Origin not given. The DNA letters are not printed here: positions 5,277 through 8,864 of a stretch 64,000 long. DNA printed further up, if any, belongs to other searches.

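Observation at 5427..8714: FtsK/EssC-family ATPase that is entirely soluble and has a single intact motor domain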

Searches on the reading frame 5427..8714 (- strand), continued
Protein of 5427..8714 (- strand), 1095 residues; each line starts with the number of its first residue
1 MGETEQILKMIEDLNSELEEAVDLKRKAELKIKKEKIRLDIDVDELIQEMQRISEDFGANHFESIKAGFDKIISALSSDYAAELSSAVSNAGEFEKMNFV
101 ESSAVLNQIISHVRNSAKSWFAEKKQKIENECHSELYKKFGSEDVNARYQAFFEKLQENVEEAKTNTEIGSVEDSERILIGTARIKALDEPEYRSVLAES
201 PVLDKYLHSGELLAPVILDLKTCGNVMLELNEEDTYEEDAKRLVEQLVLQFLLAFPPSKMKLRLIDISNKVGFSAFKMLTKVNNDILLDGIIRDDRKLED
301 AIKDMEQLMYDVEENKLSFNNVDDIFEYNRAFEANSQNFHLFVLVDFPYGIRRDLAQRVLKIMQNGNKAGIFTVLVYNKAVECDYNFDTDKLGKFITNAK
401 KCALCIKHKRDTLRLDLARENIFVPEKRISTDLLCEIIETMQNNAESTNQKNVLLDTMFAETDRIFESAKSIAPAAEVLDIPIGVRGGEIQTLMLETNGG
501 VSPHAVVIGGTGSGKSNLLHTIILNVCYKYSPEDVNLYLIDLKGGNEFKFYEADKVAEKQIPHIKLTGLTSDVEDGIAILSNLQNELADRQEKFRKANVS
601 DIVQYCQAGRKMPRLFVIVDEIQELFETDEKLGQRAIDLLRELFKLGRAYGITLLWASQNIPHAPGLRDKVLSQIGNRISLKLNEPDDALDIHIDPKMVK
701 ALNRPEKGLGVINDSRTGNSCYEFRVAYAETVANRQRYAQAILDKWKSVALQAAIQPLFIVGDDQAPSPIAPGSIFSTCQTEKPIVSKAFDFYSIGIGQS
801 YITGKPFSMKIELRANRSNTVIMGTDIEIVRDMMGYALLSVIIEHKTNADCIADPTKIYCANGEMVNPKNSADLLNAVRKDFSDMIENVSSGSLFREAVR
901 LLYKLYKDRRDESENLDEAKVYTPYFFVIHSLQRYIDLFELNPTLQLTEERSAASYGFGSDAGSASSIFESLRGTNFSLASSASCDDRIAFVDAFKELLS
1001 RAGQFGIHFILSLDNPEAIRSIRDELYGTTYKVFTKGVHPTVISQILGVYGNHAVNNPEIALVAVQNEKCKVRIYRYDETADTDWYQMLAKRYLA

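Call 13: find_encoding_contigs(protein=P0058, flank=10000, max_places=3)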
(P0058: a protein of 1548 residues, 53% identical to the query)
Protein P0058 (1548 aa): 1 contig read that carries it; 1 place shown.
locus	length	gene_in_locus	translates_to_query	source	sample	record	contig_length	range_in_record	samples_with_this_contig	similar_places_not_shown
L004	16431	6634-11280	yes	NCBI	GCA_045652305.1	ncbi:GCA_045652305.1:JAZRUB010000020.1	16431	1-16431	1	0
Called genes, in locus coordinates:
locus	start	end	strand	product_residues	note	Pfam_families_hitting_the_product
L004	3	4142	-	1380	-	?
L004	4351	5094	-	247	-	PF02540:NAD_synthase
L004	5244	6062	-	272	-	-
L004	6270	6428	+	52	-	-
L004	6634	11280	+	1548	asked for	PF09397:FtsK_gamma, PF01580:FtsK_SpoIIIE, PF13401:AAA_22 (weak)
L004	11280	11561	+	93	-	-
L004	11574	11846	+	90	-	-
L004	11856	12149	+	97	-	-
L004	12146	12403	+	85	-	-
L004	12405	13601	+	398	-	-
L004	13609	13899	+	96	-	-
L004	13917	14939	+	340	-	PF12773:DZR (weak), PF13240:Zn_Ribbon_1 (faint)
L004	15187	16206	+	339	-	-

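Call 20: search_protein_families(library=padloc, proteins=[window:5427-8714:-], max_evalue=0.01)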
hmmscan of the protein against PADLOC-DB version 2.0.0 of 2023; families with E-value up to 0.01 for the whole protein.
window:5427-8714:- (1095 aa): 13 families
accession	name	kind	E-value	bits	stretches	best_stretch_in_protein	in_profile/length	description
PDLC02806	SspH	-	2.3e-25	86.3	1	484-685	1513-1713/1766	SspH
PDLC04140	mad8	-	1.2e-23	82.1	1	502-692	27-262/314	mads_8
PDLC04105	HerA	-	5.9e-13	46.2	2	601-690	407-495/576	-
PDLC01055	HerA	-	5e-10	36.8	2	501-561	156-212/532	Type III coevolved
PDLC04106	HerA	-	5.5e-07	26.5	1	480-568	152-242/667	-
PDLC02188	HerA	-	6.5e-06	23.3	1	643-689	458-501/578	-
PDLC04102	HerA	-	5.5e-05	19.7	0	502-531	175-204/654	-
PDLC04103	HerA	-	0.00028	17.4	0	496-528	166-198/579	-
PDLC02804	SspH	-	0.00041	15.9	1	502-683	1333-1508/1561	SspH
PDLC04100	HerA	-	0.00067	16.5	0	641-690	469-515/580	-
PDLC04097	HerA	-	0.0014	15.3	1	481-527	139-185/618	-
PDLC04135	mad3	-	0.008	13.7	1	505-524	25-44/374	mads_3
PDLC04177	HEC-01A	-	0.0093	13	0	503-555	27-76/393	-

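Call 21: search_protein_families(library=phrogs, proteins=[window:5427-8714:-], max_evalue=0.01)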
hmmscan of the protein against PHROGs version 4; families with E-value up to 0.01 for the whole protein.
window:5427-8714:- (1095 aa): 5 families
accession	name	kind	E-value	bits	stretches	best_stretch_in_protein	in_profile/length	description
phrog_1358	-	moron, auxiliary metabolic gene and host takeover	1.2e-42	146.6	1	476-746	580-831/1382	FtsK/SpoIIIE-like protein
phrog_3551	-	moron, auxiliary metabolic gene and host takeover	1.2e-19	70.9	1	504-688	438-608/758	FtsK/SpoIIIE-like protein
phrog_7035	-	unknown function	2e-10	40.7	2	608-689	486-564/969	-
phrog_2666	-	head and packaging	5.9e-09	36.1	1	504-693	323-494/555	terminase large subunit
phrog_31069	-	moron, auxiliary metabolic gene and host takeover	1.7e-08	34.4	1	504-716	303-514/742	FtsK/SpoIIIE-like protein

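Call 25: find_encoding_contigs(protein=P0054, flank=10000, max_places=2)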
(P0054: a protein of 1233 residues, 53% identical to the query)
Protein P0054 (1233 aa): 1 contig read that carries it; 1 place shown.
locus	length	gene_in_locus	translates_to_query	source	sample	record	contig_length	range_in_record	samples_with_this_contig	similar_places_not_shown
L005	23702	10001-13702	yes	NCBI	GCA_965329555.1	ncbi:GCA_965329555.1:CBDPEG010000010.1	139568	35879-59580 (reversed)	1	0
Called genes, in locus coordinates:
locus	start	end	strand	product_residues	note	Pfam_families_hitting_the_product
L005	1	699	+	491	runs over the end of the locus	PF03323:GerA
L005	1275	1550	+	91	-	-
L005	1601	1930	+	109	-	PF20040:DUF6442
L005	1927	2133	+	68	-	PF12844:HTH_19, PF13560:HTH_31, PF01381:HTH_3, PF13413:HTH_25 (weak), PF13443:HTH_26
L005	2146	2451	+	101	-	PF12650:DUF3784 (weak)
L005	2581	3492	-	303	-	PF19789:DUF6273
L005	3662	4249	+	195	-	-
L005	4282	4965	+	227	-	-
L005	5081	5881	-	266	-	PF00106:adh_short, PF08659:KR, PF13561:adh_short_C2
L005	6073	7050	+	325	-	PF02129:Peptidase_S15, PF01738:DLH (weak), PF03403:PAF-AH_p_II (faint), PF00561:Abhydrolase_1, PF12146:Hydrolase_4, PF12697:Abhydrolase_6, PF00326:Peptidase_S9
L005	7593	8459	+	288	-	-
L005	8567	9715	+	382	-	PF00465:Fe-ADH, PF13685:Fe-ADH_2, PF25137:ADH_Fe_C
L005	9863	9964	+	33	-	-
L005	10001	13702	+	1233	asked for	PF13401:AAA_22 (faint), PF01580:FtsK_SpoIIIE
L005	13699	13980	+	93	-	-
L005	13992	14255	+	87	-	-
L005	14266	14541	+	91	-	-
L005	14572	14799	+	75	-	-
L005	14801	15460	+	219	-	-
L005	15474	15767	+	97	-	-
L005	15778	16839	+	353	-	PF03496:ADPrib_exo_Tox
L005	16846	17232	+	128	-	-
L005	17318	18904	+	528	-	PF13306:LRR_5, PF13855:LRR_8 (faint), PF13306:LRR_5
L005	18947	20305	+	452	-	PF13306:LRR_5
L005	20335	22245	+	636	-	PF13306:LRR_5, PF13855:LRR_8 (faint), PF13306:LRR_5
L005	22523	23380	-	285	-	-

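Call 26: find_encoding_contigs(protein=P0023, flank=10000, max_places=2)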
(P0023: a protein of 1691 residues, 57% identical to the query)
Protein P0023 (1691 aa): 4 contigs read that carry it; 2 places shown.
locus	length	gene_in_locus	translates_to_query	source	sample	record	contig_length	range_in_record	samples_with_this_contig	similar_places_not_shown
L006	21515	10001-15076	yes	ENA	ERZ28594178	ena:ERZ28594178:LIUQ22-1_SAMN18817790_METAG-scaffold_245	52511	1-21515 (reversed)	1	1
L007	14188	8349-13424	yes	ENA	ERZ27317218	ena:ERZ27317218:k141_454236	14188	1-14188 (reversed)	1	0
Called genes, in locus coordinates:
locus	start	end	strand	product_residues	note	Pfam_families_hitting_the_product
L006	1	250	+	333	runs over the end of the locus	PF01637:ATPase_2 (weak), PF05621:TniB (faint), PF13191:AAA_16, PF00004:AAA, PF13401:AAA_22 (faint)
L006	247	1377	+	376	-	-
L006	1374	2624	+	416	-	PF07733:DNA_pol3_alpha (weak), PF17657:DNA_pol3_finger (weak)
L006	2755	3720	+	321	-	PF08769:Spo0A_C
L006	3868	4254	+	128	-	PF08769:Spo0A_C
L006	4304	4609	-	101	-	-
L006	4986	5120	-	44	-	-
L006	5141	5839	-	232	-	-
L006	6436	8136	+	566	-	PF13280:WYL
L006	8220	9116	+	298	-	-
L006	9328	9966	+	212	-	PF13306:LRR_5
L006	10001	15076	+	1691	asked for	PF13306:LRR_5, PF13855:LRR_8 (faint), PF13306:LRR_5, PF13401:AAA_22 (faint), PF01580:FtsK_SpoIIIE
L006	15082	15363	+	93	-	-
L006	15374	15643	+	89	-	-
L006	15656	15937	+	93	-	-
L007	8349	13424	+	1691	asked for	PF13306:LRR_5, PF13855:LRR_8 (faint), PF13306:LRR_5, PF13401:AAA_22 (faint), PF01580:FtsK_SpoIIIE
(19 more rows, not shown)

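Call 27: find_encoding_contigs(protein=P0026, flank=10000, max_places=2)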
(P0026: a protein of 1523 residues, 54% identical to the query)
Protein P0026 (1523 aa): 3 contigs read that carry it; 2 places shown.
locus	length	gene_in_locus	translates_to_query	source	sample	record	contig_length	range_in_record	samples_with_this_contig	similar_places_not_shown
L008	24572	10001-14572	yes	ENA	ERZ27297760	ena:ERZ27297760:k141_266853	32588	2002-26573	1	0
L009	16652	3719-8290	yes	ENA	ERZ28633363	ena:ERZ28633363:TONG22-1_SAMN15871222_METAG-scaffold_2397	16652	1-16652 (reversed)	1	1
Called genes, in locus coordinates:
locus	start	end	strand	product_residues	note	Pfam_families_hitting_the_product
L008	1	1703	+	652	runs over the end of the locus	PF02534:T4SS-DNA_transf, PF10412:TrwB_AAD_bind, PF12696:TraG-D_C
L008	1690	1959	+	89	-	PF13730:HTH_36, PF21984:DnaD_N (weak), PF00392:GntR (weak), PF01022:HTH_5 (weak)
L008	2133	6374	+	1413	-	PF06832:BiPBP_C (faint)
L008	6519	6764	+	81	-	-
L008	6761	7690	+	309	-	PF14659:Phage_int_SAM_3, PF00589:Phage_integrase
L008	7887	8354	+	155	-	-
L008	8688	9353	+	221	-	PF00440:TetR_N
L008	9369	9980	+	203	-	-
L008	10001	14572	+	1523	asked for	PF08238:Sel1, PF01580:FtsK_SpoIIIE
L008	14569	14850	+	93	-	-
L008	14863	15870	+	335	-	-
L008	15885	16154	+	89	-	-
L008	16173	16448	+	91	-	-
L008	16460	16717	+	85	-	-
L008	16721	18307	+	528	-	-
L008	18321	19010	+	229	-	-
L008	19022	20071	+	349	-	-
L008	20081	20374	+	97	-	-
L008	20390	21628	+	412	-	-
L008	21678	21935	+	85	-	-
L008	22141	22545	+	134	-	PF01475:FUR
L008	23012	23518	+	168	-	PF04545:Sigma70_r4 (weak)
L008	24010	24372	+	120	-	PF02452:PemK_toxin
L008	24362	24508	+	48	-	PF20612:SHOCT_2 (weak)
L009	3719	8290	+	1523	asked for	PF08238:Sel1, PF01580:FtsK_SpoIIIE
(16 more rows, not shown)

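Call 40: find_related_loci(query=A1, collection=metagenome_contigs, flank=10000)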
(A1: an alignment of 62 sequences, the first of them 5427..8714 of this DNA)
Query A1 (1095 aa) in metagenome_contigs; peptide patterns used: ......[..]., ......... (x = any residue, [..] = any of these).
600 stretches matched a pattern (row limit reached: there are more); 2 encode a relative of the query (tblastn E <= 1e-3); 2 distinct loci.
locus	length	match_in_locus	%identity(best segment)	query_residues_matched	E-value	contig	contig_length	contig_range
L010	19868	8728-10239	27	479-704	2e-16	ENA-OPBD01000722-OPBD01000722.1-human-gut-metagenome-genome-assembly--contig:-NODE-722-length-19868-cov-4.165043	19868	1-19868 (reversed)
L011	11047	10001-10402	25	506-659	3e-7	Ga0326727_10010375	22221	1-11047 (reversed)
